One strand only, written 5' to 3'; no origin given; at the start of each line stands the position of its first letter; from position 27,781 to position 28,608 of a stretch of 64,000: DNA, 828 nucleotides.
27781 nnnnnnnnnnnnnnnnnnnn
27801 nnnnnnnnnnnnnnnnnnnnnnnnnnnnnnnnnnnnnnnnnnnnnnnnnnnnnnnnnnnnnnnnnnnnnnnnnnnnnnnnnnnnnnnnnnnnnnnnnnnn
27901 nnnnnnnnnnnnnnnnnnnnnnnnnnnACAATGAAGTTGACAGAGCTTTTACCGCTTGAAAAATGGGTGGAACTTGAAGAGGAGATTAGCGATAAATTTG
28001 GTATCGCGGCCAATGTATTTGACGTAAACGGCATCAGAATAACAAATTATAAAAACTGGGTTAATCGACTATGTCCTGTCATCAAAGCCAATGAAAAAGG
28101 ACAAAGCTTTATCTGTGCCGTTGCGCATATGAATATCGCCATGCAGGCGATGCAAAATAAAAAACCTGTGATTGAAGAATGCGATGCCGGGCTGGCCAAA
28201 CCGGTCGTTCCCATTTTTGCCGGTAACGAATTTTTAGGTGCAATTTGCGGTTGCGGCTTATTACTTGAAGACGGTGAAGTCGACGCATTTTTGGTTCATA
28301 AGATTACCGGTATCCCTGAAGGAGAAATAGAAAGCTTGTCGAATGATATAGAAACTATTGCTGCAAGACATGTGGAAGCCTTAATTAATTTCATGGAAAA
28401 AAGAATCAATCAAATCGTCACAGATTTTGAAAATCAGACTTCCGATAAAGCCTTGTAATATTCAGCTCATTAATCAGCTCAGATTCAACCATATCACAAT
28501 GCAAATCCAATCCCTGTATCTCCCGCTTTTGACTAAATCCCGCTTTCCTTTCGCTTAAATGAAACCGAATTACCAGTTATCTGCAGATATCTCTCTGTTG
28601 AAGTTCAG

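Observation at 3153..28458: PUFA-synthase-type PKS (pfaD/pfaA/pfaC) joined directly to a complete oleABCD olefin cluster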

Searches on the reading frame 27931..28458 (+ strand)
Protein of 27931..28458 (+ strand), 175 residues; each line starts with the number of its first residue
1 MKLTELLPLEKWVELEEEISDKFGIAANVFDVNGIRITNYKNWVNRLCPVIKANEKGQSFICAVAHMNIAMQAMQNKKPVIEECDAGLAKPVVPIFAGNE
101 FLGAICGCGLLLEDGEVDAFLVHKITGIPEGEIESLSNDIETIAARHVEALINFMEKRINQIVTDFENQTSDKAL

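Call 3: search_protein_families(library=pfam, proteins=[window:27931-28458:+])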
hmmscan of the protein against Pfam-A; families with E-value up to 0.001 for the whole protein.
window:27931-28458:+ (175 aa): 1 family
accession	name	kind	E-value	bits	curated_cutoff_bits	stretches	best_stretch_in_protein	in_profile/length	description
PF10114.15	PocR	-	3.2e-20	72.9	23.9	1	5-164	1-159/162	Sensory domain found in PocR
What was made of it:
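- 27931..28458 (+): Standalone PocR sensory-domain gene, starting 3 nt after the oleD stop; candidate fifth gene of the ole unit in Desulfobacterales. PF10114 PocR 72.9 bits, cutoff 23.9 (call 3).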

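Call 4: search_protein_families(library=ncbifam, proteins=[window:27931-28458:+])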
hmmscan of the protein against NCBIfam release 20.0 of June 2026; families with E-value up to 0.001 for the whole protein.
window:27931-28458:+ (175 aa): 1 family
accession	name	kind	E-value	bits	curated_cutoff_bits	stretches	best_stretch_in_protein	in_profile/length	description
NF047788.1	TransRegPocR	equivalog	0.00014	21.2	500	1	21-144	19-141/296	transcriptional regulator PocR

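Call 66: search_solved_structures(query=window:27931-28458:+, max_evalue=1)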
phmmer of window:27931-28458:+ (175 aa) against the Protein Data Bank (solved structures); distinct sequences matched with E-value up to 1: 4.
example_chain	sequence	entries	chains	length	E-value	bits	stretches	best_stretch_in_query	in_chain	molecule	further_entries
9lyu_B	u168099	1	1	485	0.17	14.7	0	15-39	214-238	glycerol kinase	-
9lzi_A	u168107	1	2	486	0.18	14.7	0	15-39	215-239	glycerol kinase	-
9lyy_A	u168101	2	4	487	0.18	14.7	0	15-39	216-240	glycerol kinase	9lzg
9lyu_A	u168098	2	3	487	0.18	14.7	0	15-39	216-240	glycerol kinase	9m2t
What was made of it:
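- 27931..28458 (+): No solved relative (call 66).
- Tried and rejected: Nothing found (call 66).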
